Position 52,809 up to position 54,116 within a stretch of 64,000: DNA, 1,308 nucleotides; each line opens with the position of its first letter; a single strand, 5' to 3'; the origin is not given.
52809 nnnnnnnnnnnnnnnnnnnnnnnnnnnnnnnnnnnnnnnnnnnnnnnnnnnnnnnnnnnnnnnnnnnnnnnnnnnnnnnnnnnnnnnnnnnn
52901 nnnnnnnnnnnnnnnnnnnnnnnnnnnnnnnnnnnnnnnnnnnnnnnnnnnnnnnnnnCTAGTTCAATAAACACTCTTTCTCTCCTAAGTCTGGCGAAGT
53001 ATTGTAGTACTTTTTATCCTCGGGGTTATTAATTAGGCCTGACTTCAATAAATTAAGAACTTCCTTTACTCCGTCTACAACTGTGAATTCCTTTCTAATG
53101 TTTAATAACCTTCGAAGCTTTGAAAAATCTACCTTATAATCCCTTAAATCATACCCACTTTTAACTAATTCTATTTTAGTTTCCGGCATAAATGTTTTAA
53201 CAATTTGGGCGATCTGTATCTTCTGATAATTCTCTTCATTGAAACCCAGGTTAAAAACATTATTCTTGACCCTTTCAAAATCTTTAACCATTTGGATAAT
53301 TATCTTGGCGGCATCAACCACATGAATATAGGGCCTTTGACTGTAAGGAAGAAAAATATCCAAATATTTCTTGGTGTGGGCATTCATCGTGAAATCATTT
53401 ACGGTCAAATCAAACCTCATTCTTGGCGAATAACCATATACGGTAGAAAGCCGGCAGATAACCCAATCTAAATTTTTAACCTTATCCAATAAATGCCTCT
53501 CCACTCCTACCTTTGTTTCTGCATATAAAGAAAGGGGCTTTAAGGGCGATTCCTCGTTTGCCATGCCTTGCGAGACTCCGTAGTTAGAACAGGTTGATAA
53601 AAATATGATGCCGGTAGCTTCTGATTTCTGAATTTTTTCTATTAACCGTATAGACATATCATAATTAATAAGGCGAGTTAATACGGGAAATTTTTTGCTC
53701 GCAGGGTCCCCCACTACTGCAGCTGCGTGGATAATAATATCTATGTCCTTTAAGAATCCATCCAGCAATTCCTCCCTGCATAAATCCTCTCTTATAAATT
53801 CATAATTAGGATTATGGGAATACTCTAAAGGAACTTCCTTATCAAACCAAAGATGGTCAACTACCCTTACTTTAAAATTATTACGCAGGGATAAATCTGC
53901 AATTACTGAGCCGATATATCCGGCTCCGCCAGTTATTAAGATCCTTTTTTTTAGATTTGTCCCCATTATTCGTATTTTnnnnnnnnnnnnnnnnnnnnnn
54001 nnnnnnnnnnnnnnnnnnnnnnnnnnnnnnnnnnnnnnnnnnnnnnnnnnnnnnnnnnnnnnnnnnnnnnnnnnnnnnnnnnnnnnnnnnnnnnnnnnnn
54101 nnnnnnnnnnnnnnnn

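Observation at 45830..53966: Legionaminic-acid-like pathway in which a formyltransferase replaces the expected N-acetyltransferase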

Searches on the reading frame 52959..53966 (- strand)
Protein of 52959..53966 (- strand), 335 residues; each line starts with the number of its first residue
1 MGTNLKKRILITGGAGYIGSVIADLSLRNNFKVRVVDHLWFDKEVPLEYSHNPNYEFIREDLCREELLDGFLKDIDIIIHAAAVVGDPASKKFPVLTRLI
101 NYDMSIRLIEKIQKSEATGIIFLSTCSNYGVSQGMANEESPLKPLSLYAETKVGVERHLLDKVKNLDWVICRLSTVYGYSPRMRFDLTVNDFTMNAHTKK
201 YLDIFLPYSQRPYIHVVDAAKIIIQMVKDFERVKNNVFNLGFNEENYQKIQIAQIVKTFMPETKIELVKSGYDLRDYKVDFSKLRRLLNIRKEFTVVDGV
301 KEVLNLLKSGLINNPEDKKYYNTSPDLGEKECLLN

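Call 3: search_protein_families(library=pfam, proteins=[window:52959-53966:-])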
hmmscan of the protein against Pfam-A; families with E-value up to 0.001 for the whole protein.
window:52959-53966:- (335 aa): 7 families
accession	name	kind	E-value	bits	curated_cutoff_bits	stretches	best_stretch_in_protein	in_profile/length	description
PF01370.27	Epimerase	-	1.7e-35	123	20.9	1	9-241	1-240/240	NAD dependent epimerase/dehydratase family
PF16363.11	GDP_Man_Dehyd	-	7.5e-20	72.1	27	1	10-302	1-331/332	GDP-mannose 4,6 dehydratase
PF04321.23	RmlD_sub_bind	-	1.7e-11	44.2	27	1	8-258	2-229/287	RmlD substrate binding domain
PF05368.20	NmrA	-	7.7e-10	39.3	27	1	6-248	2-224/298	NmrA-like family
PF01073.25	3Beta_HSD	-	5.4e-09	35.9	22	1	10-161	1-159/280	3-beta hydroxysteroid dehydrogenase/isomerase family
PF13460.12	NAD_binding_10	-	0.00012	22.5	27.2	1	13-175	1-145/184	NAD(P)H-binding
PF02719.21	Polysacc_synt_2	-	0.0009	18.9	20.2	0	9-125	1-128/293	Polysaccharide biosynthesis protein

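Call 4: search_protein_families(library=ncbifam, proteins=[window:52959-53966:-])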
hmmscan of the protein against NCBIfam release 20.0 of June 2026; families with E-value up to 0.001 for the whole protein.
window:52959-53966:- (335 aa): 16 families
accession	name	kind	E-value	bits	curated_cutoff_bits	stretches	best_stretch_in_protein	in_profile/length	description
TIGR01179.1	galE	equivalog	6.6e-27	94.2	262.3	1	8-177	1-177/332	UDP-glucose 4-epimerase GalE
TIGR02197.1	heptose_epim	equivalog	1.3e-22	80.4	274.6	1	9-307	1-313/316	ADP-glyceromanno-heptose 6-epimerase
TIGR01181.1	dTDP_gluc_dehyt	equivalog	9e-21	74.3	365.1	1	8-304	1-308/321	dTDP-glucose 4,6-dehydratase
NF007956.0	PRK10675.1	subfamily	7.3e-13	48.3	394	1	8-172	2-174/338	UDP-glucose 4-epimerase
TIGR04180.1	EDH_00030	hypoth_equivalog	9.9e-13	47.8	475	1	9-278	1-273/297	NAD-dependent 4,6-dehydratase LegB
NF043036.1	ErythonDh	equivalog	3.9e-11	42.7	325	1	8-175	2-178/321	D-erythronate dehydrogenase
TIGR01214.1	rmlD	equivalog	3.8e-09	36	224.05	1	8-229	1-199/285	dTDP-4-dehydrorhamnose reductase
NF008360.0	PRK11150.1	equivalog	2.6e-08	33.4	452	1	9-307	2-306/310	ADP-glyceromanno-heptose 6-epimerase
NF011728.1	PRK15181.1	equivalog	5.6e-08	32.2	760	1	6-156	15-173/348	Vi polysaccharide biosynthesis UDP-N-acetylglucosaminuronic acid C-4 epimerase TviC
TIGR03466.1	HpnA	hypoth_equivalog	1.7e-07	30.5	367.65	1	8-175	2-169/327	hopanoid-associated sugar epimerase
NF007490.0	PRK10084.1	subfamily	9.5e-07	28.1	649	0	8-83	2-82/361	dTDP-glucose 4,6-dehydratase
NF005998.1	PRK08125.1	equivalog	1.8e-06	26.6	777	1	6-139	315-446/649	bifunctional UDP-4-amino-4-deoxy-L-arabinose formyltransferase/UDP-glucuronic acid oxidase ArnA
TIGR03589.1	PseB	equivalog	3.8e-05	22.8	407.75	1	6-125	4-125/324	UDP-N-acetylglucosamine 4,6-dehydratase (inverting)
TIGR02622.1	CDP_4_6_dhtase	equivalog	0.00016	21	278.45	0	189-312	203-335/352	CDP-glucose 4,6-dehydratase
NF007582.0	PRK10217.1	equivalog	0.00022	20.5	698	0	7-83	2-83/355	dTDP-glucose 4,6-dehydratase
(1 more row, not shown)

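Call 25: search_solved_structures(query=window:52959-53966:-, max_evalue=1e-8, show_alignments=2)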
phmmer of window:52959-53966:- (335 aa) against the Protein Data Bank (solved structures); distinct sequences matched with E-value up to 1e-8: 47.
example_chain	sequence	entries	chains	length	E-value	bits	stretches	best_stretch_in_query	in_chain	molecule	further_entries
6vo6_A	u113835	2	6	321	4.6e-61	210.2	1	6-313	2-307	Putative sugar-nucleotide epimerase/dehydratease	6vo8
8rdg_A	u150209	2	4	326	3.3e-21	79.2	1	8-260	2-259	SDR family NAD(P)-dependent oxidoreductase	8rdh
6wjb_A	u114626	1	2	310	7.8e-21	78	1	7-301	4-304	NAD-dependent epimerase/dehydratase family protein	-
8rdi_A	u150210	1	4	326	1.2e-20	77.4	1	8-260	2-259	SDR family NAD(P)-dependent oxidoreductase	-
6wj9_A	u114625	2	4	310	3.8e-20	75.7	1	7-301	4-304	NAD-dependent epimerase/dehydratase family protein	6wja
6zl6_A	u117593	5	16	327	4.9e-19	72.1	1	8-304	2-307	Epimerase domain-containing protein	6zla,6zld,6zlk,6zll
6zlj_A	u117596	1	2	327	1.8e-18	70.2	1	8-304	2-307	Epimerase domain-containing protein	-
6bi4_A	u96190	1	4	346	9.2e-18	67.9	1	8-304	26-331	dTDP-glucose 4,6-dehydratase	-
6dnt_A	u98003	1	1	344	1.1e-17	67.7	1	6-179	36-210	NAD-dependent epimerase/dehydratase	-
2hun_A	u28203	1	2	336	4.2e-15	59.1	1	8-305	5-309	336aa long hypothetical dTDP-glucose 4,6-dehydratase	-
3icp_A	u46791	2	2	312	6.1e-14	55.3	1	8-282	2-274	NAD-dependent epimerase/dehydratase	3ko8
3ehe_A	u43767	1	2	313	7.8e-14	55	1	9-256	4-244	UDP-glucose 4-epimerase (GalE-1)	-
3vps_A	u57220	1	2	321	9.2e-14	54.7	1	4-263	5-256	NAD-dependent epimerase/dehydratase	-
4lk3_A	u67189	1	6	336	1.5e-13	54.1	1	6-308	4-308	UDP-glucuronic acid decarboxylase 1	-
7k3p_A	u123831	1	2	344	2.2e-13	53.5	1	7-168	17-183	UDP-glucose 4-epimerase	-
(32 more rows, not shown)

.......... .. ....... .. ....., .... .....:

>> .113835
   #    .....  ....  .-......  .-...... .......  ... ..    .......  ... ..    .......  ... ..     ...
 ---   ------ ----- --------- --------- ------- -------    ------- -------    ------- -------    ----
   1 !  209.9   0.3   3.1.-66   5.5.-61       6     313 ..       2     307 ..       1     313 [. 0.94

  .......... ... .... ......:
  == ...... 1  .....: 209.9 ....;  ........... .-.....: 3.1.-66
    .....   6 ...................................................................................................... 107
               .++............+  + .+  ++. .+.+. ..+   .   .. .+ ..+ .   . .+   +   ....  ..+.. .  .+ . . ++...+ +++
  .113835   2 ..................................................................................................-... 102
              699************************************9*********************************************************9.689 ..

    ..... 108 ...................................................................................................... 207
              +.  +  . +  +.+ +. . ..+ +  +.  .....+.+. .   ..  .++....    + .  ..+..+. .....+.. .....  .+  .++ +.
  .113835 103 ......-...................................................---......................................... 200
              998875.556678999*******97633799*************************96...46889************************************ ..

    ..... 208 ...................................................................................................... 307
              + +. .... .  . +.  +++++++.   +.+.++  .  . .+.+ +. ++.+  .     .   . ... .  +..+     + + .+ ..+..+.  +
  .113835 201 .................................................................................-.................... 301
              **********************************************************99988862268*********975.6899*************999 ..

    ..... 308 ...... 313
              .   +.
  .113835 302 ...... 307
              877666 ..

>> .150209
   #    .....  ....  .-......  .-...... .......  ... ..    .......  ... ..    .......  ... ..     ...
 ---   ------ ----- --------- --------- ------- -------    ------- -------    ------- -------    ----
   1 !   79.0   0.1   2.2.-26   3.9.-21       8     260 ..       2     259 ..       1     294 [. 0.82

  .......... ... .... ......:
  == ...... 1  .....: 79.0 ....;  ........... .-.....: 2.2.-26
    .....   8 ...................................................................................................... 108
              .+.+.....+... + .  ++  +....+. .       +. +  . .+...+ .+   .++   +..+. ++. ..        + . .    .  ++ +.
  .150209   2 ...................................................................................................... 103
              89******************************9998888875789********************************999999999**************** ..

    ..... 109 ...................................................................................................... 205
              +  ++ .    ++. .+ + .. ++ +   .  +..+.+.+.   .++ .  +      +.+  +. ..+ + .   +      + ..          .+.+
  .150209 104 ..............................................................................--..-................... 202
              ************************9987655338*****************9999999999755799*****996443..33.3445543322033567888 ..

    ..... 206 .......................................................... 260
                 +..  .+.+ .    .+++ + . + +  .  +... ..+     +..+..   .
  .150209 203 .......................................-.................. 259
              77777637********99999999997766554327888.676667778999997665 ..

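Call 72: predict_structure(protein=window:52959-53966:-)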
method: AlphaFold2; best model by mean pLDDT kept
length: 335 residues; sequences in the alignment: 1
mean_pLDDT: 42.3   pTM: 0.42
mean pLDDT of the five models: 42.3, 37.8, 36.6, 32.0, 29.9
residues with pLDDT >= 90: 0; 70-90: 0; 50-70: 83; < 50: 252
segments of 3 or more residues with pLDDT < 50: 1-6, 14-17, 19-21, 23-29, 39-48, 83-103, 125-157, 169-335
pLDDT, mean of each block of 10 residues (from residue 1): 47 50 47 56 47 59 54 65 43 35 56 64 45 36 31 45 55 39 29 33 37 38 42 32 32 29 26 28 31 39 45 44 42 36
secondary structure, 60 per line:
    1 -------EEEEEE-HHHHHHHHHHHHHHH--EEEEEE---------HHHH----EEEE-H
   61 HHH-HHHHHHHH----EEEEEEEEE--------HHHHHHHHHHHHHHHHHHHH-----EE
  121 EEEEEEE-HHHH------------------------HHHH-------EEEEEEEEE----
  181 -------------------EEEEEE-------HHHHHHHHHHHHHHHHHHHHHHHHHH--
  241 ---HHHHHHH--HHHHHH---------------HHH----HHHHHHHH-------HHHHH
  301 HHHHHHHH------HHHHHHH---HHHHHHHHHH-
elements in order: E8-13 H15-29 E32-37 H47-50 E55-58 H60-63 H65-72 E77-85 H94-113 E119-127 H129-132 H157-160 E168-176 E200-205 H213-238 H244-250 H253-258 H281-288 H296-308 H315-321 H325-334

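Call 82: search_protein_representatives(protein=window:52959-53966:-)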
Query: 335 residues. Proteins with E-value up to 0.001 (for the whole library): 27827; up to 1e-10: 6481; up to 1e-30: 1270. The best 150 are listed.
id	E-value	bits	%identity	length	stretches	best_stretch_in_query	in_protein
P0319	3.1e-104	365.2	50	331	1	6-324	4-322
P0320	2.8e-97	342.4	64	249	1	93-331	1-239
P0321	1.0e-79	284.7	62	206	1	8-212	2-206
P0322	5.2e-76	272.5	43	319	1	8-322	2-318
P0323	1.8e-75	270.7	42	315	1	8-321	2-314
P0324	5.9e-75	269.0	44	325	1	6-322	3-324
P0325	4.9e-71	256.1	64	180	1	160-330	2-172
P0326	2.3e-70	253.9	42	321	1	7-322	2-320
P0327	3.2e-70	253.5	41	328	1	6-324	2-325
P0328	1.1e-69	251.7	43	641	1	7-323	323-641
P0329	2.6e-66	240.6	40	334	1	6-320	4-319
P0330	7.0e-65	235.9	41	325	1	9-322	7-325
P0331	4.3e-64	233.3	40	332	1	6-320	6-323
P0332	1.5e-63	231.5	37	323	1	7-322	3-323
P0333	3.0e-63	230.5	41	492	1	7-322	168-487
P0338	7.7e-62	225.9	41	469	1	6-323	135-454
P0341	2.0e-61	224.6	35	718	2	4-318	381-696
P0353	4.7e-59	216.8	37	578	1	6-322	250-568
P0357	1.3e-58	215.4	39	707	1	7-327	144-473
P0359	4.1e-58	213.7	40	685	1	7-324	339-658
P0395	1.1e-54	202.5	36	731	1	7-314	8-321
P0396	1.3e-54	202.2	37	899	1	8-322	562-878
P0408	2.9e-54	201.0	36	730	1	7-323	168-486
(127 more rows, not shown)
